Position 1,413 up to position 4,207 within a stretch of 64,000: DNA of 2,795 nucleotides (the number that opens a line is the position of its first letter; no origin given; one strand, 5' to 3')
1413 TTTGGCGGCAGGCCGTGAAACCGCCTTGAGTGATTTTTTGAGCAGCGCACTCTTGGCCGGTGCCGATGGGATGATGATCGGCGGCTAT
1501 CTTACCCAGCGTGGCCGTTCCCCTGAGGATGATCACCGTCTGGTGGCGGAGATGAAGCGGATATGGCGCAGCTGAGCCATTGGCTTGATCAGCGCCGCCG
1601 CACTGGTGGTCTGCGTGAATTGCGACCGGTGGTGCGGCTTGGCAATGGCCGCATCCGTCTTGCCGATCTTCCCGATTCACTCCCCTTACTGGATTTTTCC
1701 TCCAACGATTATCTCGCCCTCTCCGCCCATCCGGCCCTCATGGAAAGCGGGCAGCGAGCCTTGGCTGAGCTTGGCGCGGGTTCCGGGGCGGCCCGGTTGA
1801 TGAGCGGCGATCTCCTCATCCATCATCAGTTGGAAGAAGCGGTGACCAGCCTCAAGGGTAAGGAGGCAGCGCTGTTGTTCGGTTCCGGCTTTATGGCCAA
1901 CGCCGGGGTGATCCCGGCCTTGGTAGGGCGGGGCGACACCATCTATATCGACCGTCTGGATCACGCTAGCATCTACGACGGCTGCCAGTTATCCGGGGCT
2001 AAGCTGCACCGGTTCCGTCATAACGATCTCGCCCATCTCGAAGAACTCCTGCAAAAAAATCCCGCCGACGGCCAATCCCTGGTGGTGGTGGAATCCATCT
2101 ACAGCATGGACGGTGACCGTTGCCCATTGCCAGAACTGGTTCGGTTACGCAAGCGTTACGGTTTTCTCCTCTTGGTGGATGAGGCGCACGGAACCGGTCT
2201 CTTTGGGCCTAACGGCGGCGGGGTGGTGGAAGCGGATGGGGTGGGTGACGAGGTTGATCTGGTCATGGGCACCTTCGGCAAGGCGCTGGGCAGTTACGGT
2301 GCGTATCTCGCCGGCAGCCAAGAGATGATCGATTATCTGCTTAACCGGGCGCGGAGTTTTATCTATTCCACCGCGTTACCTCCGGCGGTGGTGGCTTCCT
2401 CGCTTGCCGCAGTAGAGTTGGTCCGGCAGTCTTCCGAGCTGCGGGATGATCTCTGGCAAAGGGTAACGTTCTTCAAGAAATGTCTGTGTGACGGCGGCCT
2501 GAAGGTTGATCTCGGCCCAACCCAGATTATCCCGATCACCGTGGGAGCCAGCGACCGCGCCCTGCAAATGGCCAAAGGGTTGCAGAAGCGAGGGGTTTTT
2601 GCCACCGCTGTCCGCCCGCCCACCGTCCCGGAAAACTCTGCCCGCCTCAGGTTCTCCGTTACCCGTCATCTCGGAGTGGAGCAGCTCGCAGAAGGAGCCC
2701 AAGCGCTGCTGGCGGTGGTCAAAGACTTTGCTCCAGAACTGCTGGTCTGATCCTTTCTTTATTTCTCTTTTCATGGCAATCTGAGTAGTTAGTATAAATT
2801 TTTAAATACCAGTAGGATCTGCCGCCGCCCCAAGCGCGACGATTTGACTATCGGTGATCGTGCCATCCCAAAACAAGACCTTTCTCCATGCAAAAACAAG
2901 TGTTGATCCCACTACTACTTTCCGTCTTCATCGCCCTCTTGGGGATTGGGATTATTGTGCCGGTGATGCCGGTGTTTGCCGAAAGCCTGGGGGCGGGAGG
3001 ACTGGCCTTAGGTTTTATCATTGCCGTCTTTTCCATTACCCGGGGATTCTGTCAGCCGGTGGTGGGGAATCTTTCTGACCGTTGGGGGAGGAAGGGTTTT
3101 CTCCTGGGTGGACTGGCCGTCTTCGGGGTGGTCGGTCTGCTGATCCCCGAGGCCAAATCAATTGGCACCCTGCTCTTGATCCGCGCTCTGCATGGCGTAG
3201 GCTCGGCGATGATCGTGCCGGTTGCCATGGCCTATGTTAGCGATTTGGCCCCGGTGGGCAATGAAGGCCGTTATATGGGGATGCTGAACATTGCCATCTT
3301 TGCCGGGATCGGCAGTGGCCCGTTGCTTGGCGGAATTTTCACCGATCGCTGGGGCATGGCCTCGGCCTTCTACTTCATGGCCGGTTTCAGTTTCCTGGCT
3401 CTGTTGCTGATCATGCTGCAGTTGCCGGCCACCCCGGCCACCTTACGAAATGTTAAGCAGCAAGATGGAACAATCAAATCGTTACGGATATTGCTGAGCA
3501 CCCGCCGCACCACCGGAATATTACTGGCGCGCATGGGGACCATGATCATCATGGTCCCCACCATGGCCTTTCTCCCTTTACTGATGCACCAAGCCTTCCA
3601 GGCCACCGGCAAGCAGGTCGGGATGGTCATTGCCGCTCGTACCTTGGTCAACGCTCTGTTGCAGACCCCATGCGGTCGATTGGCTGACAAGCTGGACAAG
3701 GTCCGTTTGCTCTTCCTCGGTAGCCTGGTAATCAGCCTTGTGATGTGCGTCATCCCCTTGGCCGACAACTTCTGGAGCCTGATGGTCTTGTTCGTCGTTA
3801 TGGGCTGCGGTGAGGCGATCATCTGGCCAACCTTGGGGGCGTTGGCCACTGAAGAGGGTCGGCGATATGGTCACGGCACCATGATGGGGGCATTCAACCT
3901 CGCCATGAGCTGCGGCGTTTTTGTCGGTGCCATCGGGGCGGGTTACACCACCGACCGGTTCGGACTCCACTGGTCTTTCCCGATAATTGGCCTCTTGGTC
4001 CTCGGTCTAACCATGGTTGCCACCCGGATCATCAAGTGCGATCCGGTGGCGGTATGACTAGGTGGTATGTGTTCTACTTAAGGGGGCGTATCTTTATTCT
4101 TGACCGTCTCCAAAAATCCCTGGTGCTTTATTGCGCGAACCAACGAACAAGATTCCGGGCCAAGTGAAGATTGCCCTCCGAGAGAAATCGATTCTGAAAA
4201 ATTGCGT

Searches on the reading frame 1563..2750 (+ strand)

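Call 74: search_protein_families(library=ncbifam, proteins=[window:1563-2750:+], max_evalue=1e-10)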
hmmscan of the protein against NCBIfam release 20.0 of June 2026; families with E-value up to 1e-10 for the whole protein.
window:1563-2750:+ (395 aa): 11 families
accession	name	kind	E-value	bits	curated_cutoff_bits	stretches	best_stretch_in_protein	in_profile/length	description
TIGR00858.1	bioF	equivalog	4.5e-127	423.8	426.45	1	38-377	19-359/365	8-amino-7-oxononanoate synthase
NF005394.0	PRK06939.1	equivalog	3.7e-97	325.6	460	1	3-388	8-393/397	glycine C-acetyltransferase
TIGR01825.1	gly_Cac_T_rel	subfamily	9.4e-97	324.1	535.4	1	42-388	35-381/385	BioF/Kbl family PLP-dependent acyltransferase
NF047600.1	SerpalmtaseCFB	equivalog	4.4e-95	318.7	640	1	42-387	45-390/395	serine palmitoyltransferase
NF047599.1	SerpalmtaseBetaP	equivalog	1.3e-89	300.6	500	1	45-387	48-391/394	serine palmitoyltransferase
TIGR01821.1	5aminolev_synth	equivalog_domain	6.5e-86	288.7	338.55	1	46-389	51-397/402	5-aminolevulinate synthase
TIGR01822.1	2am3keto_CoA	equivalog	8.2e-84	281.8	493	1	5-387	6-388/393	glycine C-acetyltransferase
NF047603.1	SerpalmtaseAlphaP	equivalog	6.4e-76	255.6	670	1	48-377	53-384/399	serine palmitoyltransferase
NF005526.0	PRK07179.1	equivalog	2e-63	214.3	428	1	43-381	57-391/407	alpha-hydroxyketone-type quorum-sensing autoinducer synthase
NF004608.1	PRK05937.1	equivalog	2.8e-41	141.5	399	1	43-308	5-279/366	8-amino-7-oxononanoate synthase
NF005697.0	PRK07505.1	subfamily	9e-37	126.6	342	1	33-386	41-399/405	hypothetical protein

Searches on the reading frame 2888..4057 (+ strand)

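Call 74: search_protein_families(library=ncbifam, proteins=[window:2888-4057:+], max_evalue=1e-10)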
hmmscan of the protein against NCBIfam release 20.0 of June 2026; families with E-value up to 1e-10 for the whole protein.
window:2888-4057:+ (389 aa): 34 families (the best 25 are shown)
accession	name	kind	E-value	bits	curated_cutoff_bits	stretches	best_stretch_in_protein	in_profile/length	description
TIGR00880.1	2_A_01_02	superfamily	3.9e-29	101.6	131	2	43-182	2-141/141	multidrug resistance protein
NF012174.0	tet_MFS_A_B_C_D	equivalog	8.3e-27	94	475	1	5-348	3-349/382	Tet(A)/Tet(B)/Tet(C) family tetracycline efflux MFS transporter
TIGR00881.1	2A0104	subfamily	3e-24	85.8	407.75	1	27-175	18-171/379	phosphoglycerate transporter protein PgtP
TIGR00711.1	efflux_EmrB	subfamily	1.5e-21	76.7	230.2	1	6-178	4-176/485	DHA2 family efflux MFS transporter permease subunit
NF007372.0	PRK09874.1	equivalog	1.7e-21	76.8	571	1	3-233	13-243/408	multidrug efflux MFS transporter MdtG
NF008654.0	PRK11652.1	equivalog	7.2e-21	74.5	479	1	9-219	14-222/397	multidrug efflux MFS transporter EmrD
NF053757.1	BclibactTpBcbE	equivalog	2e-20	73.1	600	1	14-347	12-355/394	bacillibactin exporter BcbE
NF008314.0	PRK11102.1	equivalog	4.3e-18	65.7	303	1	9-214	13-221/396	Bcr/CflA family multidrug efflux MFS transporter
TIGR00710.1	efflux_Bcr_CflA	subfamily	8.1e-18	65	200.9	1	10-323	11-328/385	Bcr/CflA family efflux MFS transporter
TIGR00893.1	2A0114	subfamily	3.1e-17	62.6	395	1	32-267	22-276/399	D-galactonate transporter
NF045486.1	tet_MFS_30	exception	4.1e-17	62.5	730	1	4-349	3-351/392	tetracycline efflux MFS transporter Tet(30)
NF000089.1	qac_MFS_AB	exception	1.4e-16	60.4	900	1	5-182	20-198/514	QacA/B family quaternary ammonium compound efflux MFS transporter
TIGR00895.1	2A0115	subfamily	7.1e-16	58.1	418.55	0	20-182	33-195/398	aromatic acid/H+ symport family MFS transporter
NF045684.1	tet_MFS_65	exception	1.2e-15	57.6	800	1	15-348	7-342/383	tetracycline efflux MFS transporter Tet(65)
NF000009.1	tet_MFS_Tcr3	exception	1.3e-15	57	1000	1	6-153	33-179/512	tetracycline efflux MFS transporter Tcr3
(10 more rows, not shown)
